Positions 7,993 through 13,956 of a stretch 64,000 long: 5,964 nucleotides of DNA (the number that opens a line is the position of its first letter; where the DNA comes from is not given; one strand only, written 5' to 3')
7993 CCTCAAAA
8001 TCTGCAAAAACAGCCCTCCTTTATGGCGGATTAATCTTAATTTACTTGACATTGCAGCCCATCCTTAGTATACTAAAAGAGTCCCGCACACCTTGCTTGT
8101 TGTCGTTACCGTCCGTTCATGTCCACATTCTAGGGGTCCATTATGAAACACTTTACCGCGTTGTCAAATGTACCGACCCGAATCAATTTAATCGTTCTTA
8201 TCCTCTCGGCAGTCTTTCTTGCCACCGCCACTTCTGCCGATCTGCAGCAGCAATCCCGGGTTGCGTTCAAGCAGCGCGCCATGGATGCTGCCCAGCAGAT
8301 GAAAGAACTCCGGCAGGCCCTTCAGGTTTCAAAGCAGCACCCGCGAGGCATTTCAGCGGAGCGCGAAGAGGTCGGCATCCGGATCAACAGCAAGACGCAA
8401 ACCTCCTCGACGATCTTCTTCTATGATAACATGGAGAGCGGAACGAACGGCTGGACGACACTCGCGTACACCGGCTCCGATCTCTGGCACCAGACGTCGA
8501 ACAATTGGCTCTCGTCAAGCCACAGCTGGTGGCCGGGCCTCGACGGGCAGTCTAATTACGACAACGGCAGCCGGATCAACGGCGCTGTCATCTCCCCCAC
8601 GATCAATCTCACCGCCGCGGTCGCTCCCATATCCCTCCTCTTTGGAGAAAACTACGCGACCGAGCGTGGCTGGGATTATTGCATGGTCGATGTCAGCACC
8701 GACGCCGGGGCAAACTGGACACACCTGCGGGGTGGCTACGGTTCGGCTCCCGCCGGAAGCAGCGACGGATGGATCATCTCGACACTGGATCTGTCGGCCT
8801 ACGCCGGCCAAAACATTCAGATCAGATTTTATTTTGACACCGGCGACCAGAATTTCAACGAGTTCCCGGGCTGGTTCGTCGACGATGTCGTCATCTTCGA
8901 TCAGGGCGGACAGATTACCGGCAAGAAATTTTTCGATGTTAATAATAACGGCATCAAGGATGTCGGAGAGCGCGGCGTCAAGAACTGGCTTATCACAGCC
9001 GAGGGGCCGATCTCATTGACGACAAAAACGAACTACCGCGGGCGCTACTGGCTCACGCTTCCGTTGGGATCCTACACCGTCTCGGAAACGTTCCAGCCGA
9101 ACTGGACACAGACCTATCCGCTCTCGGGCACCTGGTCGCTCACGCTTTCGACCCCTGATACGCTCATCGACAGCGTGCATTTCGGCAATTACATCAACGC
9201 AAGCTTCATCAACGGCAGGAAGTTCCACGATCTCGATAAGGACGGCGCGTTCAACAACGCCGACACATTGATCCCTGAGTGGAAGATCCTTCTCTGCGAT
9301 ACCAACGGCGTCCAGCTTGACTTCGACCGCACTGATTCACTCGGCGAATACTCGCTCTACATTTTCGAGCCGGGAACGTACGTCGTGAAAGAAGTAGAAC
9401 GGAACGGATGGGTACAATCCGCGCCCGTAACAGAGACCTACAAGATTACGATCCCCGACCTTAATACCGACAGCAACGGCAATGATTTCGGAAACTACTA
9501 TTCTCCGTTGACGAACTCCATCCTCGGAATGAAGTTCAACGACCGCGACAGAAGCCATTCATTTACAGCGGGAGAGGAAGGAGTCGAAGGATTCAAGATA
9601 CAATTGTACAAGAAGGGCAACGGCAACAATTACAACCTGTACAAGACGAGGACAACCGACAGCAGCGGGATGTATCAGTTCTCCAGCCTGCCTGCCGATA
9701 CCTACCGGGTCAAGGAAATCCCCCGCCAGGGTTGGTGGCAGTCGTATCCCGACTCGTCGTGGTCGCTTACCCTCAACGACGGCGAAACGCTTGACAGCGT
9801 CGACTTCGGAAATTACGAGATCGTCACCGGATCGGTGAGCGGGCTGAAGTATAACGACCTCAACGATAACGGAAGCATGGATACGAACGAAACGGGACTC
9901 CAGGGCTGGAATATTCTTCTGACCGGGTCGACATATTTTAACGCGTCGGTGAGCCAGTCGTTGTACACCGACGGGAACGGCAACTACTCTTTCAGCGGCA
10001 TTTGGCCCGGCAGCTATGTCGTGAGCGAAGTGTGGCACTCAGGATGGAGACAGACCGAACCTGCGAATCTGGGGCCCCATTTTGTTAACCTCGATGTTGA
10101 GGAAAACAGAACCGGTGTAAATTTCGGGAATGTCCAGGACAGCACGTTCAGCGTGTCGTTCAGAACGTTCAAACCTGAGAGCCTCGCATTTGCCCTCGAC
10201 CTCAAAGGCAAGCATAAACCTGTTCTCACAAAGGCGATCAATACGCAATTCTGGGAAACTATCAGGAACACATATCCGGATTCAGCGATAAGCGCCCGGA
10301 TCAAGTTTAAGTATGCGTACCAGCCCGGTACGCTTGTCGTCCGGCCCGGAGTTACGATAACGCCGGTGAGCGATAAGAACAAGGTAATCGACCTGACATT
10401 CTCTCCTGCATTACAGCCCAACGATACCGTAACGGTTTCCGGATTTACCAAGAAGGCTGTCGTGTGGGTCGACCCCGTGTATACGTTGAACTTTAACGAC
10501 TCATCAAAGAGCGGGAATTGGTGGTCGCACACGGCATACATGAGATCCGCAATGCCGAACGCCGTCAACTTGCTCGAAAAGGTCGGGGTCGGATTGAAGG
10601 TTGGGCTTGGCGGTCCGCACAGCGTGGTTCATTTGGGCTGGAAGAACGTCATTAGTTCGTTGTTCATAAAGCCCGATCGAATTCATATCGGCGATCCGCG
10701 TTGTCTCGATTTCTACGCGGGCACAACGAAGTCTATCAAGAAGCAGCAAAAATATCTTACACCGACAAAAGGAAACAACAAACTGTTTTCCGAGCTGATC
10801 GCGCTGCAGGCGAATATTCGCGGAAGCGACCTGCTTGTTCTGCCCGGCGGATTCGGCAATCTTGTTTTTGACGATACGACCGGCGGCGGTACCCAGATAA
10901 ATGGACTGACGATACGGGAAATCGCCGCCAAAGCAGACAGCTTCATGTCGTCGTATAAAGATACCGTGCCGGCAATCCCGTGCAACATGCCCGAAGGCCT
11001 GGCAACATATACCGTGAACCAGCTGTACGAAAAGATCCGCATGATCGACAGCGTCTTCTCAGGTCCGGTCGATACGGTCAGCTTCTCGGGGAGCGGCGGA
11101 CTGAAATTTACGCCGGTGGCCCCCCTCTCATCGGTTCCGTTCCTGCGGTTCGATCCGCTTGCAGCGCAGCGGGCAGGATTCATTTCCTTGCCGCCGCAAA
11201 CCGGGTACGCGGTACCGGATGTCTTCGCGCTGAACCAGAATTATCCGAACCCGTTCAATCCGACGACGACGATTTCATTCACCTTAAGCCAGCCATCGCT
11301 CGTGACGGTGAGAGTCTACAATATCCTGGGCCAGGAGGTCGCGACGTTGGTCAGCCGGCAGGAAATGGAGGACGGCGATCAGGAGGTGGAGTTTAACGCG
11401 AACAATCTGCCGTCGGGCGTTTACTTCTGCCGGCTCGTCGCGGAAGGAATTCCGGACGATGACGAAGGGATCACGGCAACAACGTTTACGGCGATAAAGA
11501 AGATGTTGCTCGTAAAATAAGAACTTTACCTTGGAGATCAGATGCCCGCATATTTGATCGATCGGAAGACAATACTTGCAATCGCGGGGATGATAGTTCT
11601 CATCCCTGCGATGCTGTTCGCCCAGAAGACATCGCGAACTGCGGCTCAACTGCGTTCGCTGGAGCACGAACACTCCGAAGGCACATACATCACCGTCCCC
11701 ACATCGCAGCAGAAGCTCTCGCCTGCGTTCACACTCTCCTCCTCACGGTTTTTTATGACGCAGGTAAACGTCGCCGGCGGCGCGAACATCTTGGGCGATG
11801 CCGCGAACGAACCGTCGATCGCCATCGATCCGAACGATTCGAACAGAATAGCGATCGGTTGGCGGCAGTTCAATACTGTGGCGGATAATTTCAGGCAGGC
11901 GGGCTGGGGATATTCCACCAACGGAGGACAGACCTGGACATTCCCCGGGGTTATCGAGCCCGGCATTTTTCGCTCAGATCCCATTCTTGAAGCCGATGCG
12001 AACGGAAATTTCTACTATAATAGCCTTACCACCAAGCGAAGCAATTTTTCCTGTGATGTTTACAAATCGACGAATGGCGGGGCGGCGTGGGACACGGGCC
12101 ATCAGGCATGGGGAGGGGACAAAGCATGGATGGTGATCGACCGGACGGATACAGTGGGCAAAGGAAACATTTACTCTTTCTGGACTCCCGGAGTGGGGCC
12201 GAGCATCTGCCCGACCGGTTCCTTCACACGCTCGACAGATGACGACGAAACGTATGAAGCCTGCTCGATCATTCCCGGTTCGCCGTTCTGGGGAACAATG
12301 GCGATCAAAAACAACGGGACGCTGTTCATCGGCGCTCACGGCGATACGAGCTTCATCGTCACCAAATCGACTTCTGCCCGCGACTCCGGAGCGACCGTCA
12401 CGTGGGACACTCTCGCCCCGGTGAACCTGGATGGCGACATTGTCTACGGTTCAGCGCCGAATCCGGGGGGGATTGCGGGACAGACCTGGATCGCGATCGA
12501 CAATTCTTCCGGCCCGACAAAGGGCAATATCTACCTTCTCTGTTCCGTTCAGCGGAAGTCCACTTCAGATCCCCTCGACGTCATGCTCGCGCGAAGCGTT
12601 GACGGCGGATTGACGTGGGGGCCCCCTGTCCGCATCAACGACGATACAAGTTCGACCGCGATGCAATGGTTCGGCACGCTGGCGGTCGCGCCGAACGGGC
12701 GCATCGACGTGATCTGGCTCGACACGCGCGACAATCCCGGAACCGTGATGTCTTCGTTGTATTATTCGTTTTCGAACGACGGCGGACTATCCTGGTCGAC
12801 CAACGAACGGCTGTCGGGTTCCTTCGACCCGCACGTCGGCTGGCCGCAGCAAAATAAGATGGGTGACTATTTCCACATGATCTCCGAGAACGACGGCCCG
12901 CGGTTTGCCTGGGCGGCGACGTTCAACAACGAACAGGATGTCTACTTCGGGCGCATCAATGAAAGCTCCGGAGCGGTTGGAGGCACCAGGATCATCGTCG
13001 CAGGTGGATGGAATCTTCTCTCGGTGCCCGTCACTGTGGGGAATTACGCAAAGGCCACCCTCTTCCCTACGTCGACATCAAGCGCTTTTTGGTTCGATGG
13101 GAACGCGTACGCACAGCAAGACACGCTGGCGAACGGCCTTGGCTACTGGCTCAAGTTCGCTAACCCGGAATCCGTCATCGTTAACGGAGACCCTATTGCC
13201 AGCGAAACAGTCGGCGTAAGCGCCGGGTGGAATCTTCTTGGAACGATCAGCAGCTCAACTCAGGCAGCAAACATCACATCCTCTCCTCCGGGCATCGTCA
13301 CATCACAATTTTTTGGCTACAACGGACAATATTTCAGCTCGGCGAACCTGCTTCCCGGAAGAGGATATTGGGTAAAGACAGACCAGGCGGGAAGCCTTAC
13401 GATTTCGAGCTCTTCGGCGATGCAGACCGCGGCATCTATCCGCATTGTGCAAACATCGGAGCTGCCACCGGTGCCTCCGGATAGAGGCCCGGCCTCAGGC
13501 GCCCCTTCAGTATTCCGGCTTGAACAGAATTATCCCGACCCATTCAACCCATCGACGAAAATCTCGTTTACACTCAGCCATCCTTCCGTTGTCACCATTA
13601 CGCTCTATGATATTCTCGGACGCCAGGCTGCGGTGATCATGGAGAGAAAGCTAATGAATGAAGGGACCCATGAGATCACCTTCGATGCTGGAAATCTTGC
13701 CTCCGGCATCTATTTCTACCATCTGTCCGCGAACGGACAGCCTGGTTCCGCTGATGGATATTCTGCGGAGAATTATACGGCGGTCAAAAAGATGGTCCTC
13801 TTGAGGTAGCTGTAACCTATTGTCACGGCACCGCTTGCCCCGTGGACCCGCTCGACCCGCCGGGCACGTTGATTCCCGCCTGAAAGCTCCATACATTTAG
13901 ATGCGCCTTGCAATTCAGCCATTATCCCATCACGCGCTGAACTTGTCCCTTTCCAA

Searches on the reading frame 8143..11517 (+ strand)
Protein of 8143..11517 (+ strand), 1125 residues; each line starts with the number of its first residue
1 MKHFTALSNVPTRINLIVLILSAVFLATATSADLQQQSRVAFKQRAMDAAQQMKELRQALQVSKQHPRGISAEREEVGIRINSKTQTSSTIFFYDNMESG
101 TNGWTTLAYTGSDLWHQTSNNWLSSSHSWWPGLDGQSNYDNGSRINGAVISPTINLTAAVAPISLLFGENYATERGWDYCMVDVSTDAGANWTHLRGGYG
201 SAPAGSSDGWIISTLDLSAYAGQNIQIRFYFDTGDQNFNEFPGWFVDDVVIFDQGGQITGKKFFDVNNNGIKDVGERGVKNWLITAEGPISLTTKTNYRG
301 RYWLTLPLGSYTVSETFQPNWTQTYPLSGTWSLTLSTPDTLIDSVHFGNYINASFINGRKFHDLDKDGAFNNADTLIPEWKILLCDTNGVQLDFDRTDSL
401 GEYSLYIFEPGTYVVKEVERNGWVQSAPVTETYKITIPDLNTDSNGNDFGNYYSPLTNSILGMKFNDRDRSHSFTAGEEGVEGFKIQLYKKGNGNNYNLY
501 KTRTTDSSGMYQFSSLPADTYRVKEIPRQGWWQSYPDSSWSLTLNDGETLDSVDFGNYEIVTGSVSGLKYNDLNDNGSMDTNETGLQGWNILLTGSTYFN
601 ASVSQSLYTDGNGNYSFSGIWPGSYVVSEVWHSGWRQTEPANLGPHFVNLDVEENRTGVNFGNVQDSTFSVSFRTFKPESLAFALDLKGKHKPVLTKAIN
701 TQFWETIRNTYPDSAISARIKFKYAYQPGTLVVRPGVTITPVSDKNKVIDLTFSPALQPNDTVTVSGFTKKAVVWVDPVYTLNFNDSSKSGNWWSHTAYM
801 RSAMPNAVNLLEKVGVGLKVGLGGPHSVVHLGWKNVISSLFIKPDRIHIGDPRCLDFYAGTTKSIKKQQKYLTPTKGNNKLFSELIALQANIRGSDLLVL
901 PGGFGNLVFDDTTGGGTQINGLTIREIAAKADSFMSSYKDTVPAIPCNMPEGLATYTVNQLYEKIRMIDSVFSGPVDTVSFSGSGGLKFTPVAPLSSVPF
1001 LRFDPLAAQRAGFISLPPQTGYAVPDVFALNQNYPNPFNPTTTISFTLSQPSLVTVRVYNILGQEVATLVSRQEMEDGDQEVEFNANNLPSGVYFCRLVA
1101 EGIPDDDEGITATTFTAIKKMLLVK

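Call 21: search_protein_families(library=pfam, proteins=[window:8143-11517:+], max_evalue=0.01)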
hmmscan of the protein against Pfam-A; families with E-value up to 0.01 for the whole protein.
window:8143-11517:+ (1125 aa): 8 families
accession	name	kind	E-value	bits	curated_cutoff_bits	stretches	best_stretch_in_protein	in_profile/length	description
PF17210.9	SdrD_B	-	9.5e-33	113.2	29.7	4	570-641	8-76/112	SdrD B-like domain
PF13620.12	CarboxypepD_reg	-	8.3e-17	61.8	32.3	2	580-639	8-63/82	Carboxypeptidase regulatory-like domain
PF17802.7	SpaA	-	1.3e-14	54.5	23.1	1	477-526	12-59/91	Prealbumin-like fold domain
PF18962.6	Por_Secre_tail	-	4.4e-11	43.3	27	1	1034-1100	2-64/75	Secretion system C-terminal sorting domain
PF20773.4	InhA-like_MAM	-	1.7e-10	41.2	26.9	1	150-257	53-168/191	Immune inhibitor A-like, MAM domain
PF13715.12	CarbopepD_reg_2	-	0.0016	18.9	32.2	0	503-523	28-48/88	CarboxypepD_reg-like domain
PF00775.27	Dioxygenase_C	-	0.0043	17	27.3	0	604-629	75-100/182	Dioxygenase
PF01060.29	TTR-52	-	0.0088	17.1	24.9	0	478-515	8-45/79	Transthyretin-like family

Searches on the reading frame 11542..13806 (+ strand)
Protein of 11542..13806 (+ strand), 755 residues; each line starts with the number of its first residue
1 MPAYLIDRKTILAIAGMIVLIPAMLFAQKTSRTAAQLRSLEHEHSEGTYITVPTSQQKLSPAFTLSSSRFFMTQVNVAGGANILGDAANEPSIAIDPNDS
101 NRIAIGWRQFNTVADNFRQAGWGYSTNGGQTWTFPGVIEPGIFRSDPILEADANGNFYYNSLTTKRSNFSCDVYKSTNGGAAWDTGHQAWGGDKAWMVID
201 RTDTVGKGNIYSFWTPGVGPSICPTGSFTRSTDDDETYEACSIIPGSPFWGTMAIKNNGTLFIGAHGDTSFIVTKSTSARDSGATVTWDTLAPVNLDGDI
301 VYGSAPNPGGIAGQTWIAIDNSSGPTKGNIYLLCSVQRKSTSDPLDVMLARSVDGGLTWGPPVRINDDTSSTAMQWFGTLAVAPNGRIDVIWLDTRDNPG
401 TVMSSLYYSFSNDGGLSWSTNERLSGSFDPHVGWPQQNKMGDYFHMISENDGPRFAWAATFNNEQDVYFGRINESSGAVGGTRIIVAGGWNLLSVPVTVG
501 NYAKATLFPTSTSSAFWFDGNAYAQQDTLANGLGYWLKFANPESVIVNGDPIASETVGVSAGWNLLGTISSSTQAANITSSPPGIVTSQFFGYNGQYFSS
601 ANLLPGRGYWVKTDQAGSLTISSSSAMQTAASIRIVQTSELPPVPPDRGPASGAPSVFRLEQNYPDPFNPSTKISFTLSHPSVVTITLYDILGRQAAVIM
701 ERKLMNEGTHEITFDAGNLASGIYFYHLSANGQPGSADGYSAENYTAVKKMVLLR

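Call 8: search_protein_families(library=pfam, proteins=[window:11542-13806:+], max_evalue=1)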
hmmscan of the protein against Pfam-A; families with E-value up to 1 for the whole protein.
window:11542-13806:+ (755 aa): 5 families
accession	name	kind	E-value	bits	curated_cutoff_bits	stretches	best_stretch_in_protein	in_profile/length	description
PF18962.6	Por_Secre_tail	-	2.3e-07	31.5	27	1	664-732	2-66/75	Secretion system C-terminal sorting domain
PF13088.12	BNR_2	-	2.6e-05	24.1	31.4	1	344-427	15-103/277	BNR repeat-like domain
PF21471.3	Reelin_subrepeat-B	-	0.0043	17.3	27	0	338-364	51-77/127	Reelin subrepeat B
PF15892.11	BNR_4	-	0.0092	15.8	27.3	1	377-421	152-196/272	BNR repeat-containing family member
PF02012.26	BNR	-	0.068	13.6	27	1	124-133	2-11/12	BNR/Asp-box repeat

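Call 9: search_protein_families(library=ncbifam, proteins=[window:11542-13806:+], max_evalue=1)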
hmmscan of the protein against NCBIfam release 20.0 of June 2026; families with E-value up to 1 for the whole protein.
window:11542-13806:+ (755 aa): 3 families
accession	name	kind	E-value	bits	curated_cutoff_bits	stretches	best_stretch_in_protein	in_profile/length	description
TIGR04183.1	Por_Secre_tail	domain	1.1e-07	31.7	23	1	664-733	2-63/72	T9SS type A sorting domain-containing protein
NF052323.1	T9SSA_dep_M6i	equivalog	2.2e-06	25.9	600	1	663-732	960-1028/1043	T9SS-dependent M6-like inactivated metalloprotease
NF038113.1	T9SSA_dep_M36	equivalog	4.9e-05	21.7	885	1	662-730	794-857/869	T9SS-dependent M36 family metallopeptidase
